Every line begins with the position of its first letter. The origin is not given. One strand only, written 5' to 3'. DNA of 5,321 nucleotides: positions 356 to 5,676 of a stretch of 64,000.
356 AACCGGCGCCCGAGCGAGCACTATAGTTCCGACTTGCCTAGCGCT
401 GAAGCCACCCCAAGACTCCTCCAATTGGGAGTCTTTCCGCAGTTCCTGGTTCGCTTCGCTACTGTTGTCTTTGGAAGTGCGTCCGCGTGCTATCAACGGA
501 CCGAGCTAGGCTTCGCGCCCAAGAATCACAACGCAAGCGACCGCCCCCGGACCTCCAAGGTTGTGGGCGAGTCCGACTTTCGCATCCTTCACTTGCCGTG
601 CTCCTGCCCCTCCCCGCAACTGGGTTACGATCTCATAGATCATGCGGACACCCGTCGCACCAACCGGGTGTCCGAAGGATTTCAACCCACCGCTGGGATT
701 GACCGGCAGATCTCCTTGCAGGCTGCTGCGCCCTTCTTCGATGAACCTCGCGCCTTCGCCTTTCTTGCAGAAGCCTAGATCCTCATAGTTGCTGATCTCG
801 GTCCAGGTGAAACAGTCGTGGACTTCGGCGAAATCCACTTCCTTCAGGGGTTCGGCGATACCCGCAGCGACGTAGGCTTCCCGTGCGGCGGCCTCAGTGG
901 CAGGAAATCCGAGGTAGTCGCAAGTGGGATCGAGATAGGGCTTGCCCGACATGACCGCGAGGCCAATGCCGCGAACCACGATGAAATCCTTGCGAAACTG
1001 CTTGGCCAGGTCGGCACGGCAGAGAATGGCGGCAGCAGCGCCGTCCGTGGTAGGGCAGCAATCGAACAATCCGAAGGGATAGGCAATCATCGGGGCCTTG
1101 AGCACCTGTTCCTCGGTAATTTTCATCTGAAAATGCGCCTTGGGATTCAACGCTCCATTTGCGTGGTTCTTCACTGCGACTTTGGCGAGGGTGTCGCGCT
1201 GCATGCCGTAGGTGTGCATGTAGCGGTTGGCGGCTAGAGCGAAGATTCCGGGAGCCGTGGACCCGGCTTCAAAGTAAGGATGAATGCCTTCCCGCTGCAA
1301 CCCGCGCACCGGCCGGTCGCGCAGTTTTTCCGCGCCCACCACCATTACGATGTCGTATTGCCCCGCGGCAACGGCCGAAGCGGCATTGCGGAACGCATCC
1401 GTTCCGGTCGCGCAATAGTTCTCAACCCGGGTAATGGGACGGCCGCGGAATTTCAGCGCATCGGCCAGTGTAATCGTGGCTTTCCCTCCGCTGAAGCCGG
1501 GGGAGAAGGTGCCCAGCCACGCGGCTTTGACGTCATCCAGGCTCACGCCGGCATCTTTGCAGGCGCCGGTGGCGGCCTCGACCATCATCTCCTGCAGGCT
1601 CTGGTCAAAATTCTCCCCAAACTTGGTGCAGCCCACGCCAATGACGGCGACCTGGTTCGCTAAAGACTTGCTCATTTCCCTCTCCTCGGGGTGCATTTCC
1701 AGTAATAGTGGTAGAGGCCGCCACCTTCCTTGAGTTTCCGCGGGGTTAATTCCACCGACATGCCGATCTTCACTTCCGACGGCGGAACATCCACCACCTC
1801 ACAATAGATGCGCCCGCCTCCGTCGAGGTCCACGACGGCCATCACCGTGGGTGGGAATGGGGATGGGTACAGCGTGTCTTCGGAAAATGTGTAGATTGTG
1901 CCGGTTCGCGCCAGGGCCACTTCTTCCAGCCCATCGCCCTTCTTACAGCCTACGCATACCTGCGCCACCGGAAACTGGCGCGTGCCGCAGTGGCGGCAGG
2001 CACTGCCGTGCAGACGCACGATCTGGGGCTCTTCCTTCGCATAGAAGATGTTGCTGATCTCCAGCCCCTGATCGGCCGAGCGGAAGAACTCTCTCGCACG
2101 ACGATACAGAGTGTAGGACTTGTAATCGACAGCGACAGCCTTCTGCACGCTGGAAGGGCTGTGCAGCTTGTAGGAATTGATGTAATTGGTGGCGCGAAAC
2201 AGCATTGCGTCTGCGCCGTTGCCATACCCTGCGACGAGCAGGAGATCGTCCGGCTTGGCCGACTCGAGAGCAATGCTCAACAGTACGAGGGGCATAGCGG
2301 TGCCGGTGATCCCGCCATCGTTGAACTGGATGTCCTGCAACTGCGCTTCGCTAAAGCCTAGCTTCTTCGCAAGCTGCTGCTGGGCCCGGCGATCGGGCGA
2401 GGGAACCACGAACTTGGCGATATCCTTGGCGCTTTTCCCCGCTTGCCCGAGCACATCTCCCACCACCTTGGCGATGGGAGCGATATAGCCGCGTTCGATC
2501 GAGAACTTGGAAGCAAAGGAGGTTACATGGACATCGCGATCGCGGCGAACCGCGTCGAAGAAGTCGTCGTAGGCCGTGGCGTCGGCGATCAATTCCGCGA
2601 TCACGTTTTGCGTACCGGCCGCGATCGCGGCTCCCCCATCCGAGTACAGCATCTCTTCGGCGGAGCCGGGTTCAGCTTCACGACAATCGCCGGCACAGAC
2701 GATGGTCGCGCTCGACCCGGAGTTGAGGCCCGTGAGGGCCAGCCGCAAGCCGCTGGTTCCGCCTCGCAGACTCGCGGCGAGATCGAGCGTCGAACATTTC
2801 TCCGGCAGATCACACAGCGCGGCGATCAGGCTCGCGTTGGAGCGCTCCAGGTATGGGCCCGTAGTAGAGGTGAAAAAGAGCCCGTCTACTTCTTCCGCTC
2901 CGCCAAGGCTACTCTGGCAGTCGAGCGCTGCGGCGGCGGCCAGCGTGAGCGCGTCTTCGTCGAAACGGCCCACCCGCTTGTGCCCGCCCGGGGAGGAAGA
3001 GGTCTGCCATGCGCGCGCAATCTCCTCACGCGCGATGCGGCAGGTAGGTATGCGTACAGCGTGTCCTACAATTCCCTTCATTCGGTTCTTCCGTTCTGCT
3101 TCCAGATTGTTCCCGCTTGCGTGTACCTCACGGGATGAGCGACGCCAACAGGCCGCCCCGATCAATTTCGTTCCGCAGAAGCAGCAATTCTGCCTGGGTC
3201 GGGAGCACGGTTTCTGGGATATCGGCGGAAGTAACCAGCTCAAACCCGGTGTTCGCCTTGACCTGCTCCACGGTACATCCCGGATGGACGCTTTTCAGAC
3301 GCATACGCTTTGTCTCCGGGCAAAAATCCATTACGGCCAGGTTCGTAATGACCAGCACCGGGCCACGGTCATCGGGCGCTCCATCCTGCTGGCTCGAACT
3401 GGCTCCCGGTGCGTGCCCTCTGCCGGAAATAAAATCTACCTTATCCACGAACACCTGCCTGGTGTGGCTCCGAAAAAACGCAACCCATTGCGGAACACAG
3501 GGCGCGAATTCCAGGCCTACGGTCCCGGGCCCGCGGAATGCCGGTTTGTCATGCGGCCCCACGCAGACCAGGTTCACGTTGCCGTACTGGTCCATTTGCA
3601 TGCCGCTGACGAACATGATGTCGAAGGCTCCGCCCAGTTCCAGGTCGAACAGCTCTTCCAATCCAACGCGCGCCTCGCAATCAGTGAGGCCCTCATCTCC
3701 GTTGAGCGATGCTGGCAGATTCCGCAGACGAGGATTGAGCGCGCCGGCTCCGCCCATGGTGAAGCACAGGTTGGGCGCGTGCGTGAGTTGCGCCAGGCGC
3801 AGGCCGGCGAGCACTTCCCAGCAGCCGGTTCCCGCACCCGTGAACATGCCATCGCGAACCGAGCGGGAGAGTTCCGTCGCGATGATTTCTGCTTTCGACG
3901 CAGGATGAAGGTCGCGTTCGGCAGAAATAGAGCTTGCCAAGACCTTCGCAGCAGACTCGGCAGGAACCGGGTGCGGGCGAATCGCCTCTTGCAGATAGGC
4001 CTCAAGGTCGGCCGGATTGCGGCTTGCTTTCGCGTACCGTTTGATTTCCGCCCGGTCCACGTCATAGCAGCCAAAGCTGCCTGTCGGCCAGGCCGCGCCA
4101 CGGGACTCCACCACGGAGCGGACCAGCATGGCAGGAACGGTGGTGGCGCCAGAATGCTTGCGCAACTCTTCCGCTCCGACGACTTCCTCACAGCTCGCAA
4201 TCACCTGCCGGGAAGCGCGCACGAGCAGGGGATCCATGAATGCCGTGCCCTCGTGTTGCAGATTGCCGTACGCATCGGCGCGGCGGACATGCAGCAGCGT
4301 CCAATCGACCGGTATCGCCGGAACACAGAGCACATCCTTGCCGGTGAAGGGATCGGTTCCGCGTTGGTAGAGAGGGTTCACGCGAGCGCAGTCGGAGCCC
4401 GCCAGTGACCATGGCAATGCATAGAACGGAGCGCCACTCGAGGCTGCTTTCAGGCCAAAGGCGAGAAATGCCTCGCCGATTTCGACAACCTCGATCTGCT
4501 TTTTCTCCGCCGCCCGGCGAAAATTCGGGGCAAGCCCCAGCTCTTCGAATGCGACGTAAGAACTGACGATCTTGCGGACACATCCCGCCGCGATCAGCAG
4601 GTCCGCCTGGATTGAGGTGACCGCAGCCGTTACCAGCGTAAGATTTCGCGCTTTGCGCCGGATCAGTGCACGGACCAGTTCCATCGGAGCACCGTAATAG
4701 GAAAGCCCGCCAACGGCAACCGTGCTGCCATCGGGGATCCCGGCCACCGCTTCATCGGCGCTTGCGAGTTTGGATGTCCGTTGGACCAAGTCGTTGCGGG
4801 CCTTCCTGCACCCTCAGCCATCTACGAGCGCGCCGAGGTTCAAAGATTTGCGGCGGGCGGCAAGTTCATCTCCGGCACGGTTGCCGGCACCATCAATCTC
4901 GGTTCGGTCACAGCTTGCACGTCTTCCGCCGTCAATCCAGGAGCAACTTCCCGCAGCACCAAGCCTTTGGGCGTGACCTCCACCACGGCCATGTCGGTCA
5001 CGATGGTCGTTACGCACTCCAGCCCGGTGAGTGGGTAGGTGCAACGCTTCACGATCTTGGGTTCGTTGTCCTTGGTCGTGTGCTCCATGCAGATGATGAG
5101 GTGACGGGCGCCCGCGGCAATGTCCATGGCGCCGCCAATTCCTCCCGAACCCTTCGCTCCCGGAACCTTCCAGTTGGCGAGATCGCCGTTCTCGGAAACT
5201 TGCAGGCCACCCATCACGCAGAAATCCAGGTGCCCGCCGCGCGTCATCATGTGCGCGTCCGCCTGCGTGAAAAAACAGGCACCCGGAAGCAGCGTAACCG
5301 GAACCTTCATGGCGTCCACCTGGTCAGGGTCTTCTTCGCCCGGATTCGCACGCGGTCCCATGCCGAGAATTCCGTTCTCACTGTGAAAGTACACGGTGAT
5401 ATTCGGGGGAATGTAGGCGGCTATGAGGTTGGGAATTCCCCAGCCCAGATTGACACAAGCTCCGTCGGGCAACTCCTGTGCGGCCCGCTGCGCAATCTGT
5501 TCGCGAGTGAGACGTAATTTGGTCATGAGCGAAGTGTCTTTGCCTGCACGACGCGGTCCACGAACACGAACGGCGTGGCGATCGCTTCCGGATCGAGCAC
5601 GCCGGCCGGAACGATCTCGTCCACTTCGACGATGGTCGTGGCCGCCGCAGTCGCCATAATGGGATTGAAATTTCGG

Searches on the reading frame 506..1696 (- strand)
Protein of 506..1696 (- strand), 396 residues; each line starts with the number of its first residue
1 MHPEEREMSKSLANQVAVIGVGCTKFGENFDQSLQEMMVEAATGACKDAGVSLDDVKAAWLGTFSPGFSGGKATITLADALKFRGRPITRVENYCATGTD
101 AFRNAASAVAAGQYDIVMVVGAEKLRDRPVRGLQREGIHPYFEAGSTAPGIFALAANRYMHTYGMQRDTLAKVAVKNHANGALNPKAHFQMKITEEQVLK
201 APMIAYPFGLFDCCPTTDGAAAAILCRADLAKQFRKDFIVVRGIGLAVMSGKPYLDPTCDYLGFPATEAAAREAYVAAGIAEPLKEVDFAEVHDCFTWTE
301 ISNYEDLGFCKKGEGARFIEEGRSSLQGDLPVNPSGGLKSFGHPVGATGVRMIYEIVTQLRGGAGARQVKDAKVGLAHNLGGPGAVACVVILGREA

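Call 5: search_protein_families(library=pfam, proteins=[window:506-1696:-])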
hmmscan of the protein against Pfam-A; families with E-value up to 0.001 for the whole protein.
window:506-1696:- (396 aa): 4 families
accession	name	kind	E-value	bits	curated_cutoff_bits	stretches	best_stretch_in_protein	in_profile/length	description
PF22691.2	Thiolase_C_1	-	2.9e-45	154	28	1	262-394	16-144/144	Thiolase C-terminal domain-like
PF00108.29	Thiolase_N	-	3.2e-22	79.6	26.4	1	16-228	1-259/260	Thiolase, N-terminal domain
PF02803.24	Thiolase_C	-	1.3e-09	38.2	27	1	270-364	27-101/123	Thiolase, C-terminal domain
PF08545.16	ACP_syn_III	-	0.00027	21.2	24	0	92-125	4-37/80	3-Oxoacyl-[acyl-carrier-protein (ACP)] synthase III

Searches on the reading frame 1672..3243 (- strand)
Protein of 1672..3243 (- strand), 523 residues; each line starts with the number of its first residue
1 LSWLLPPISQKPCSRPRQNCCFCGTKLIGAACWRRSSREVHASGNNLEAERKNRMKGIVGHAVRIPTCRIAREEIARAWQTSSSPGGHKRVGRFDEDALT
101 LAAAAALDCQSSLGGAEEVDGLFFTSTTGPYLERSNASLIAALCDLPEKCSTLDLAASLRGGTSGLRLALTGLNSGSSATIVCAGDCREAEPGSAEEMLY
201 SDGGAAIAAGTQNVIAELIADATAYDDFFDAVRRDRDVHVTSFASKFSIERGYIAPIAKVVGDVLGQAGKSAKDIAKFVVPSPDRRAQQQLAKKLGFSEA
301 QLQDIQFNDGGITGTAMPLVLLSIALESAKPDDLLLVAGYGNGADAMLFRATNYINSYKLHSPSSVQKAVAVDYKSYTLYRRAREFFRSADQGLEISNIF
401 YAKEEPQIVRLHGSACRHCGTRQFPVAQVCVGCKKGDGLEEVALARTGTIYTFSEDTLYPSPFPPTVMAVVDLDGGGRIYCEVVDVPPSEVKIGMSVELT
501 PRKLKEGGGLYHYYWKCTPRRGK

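Call 5: search_protein_families(library=pfam, proteins=[window:1672-3243:-])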
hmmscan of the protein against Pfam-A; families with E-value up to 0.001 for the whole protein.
window:1672-3243:- (523 aa): 2 families
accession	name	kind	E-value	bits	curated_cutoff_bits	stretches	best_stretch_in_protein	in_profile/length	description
PF01796.24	OB_ChsH2_C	-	1.2e-14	54.4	27.1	1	441-500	1-63/65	ChsH2, C-terminal OB-fold domain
PF08541.16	ACP_syn_III_C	-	8e-07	29.6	26.6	1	266-344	2-81/90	3-Oxoacyl-[acyl-carrier-protein (ACP)] synthase III C terminal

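Call 65: search_protein_families(library=ncbifam, proteins=[window:1672-3243:-], max_evalue=0.001)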
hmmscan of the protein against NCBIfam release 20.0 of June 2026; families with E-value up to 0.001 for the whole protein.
window:1672-3243:- (523 aa): 7 families
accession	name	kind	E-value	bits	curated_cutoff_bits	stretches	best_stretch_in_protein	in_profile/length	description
NF003274.0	PRK04262.1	equivalog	8.8e-46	156.5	244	1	55-384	2-341/347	hydroxymethylglutaryl-CoA synthase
TIGR00748.1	HMG_CoA_syn_Arc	equivalog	1.7e-30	106.4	353.35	1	55-385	1-341/345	hydroxymethylglutaryl-CoA synthase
NF053627.1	BnzsclthlBbsAGT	equivalog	2.3e-08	34.1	250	1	400-504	25-128/145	benzoylsuccinyl-CoA thiolase subunit BbsA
TIGR00747.1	fabH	subfamily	5.8e-08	32.2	292.1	1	95-343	48-312/322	beta-ketoacyl-ACP synthase III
TIGR01835.1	HMG-CoA-S_prok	equivalog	2.5e-07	29.8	360.35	1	91-289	42-243/382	hydroxymethylglutaryl-CoA synthase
NF006829.0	PRK09352.1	subfamily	4.5e-07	29.2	249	1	90-343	45-311/322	beta-ketoacyl-ACP synthase 3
NF006720.0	PRK09258.1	equivalog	0.00047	19.6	285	0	98-187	64-153/338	3-oxoacyl-ACP synthase III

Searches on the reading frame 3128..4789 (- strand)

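Call 5: search_protein_families(library=pfam, proteins=[window:3128-4789:-])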
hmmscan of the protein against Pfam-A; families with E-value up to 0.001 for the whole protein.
window:3128-4789:- (553 aa): 1 family
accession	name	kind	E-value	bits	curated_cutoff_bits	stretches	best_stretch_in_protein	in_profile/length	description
PF01144.29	CoA_trans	-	9.3e-36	123.7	23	2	10-228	3-216/217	Coenzyme A transferase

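Call 65: search_protein_families(library=ncbifam, proteins=[window:3128-4789:-], max_evalue=0.001)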
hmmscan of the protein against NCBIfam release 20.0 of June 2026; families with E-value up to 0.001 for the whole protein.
window:3128-4789:- (553 aa): 2 families
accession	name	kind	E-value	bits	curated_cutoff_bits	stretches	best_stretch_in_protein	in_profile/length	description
TIGR02429.1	pcaI_scoA_fam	subfamily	2.2e-24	86.1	128.5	1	8-230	6-220/222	3-oxoacid CoA-transferase subunit A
NF007394.0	PRK09920.1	equivalog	3.6e-13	49.6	315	1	6-227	3-214/219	acetate CoA-transferase subunit alpha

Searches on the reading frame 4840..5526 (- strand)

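Call 5: search_protein_families(library=pfam, proteins=[window:4840-5526:-])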
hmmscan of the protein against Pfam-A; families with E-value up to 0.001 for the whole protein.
window:4840-5526:- (228 aa): 1 family
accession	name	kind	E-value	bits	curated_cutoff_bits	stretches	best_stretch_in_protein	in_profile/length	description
PF01144.29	CoA_trans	-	1.2e-38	133.2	23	1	9-204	2-215/217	Coenzyme A transferase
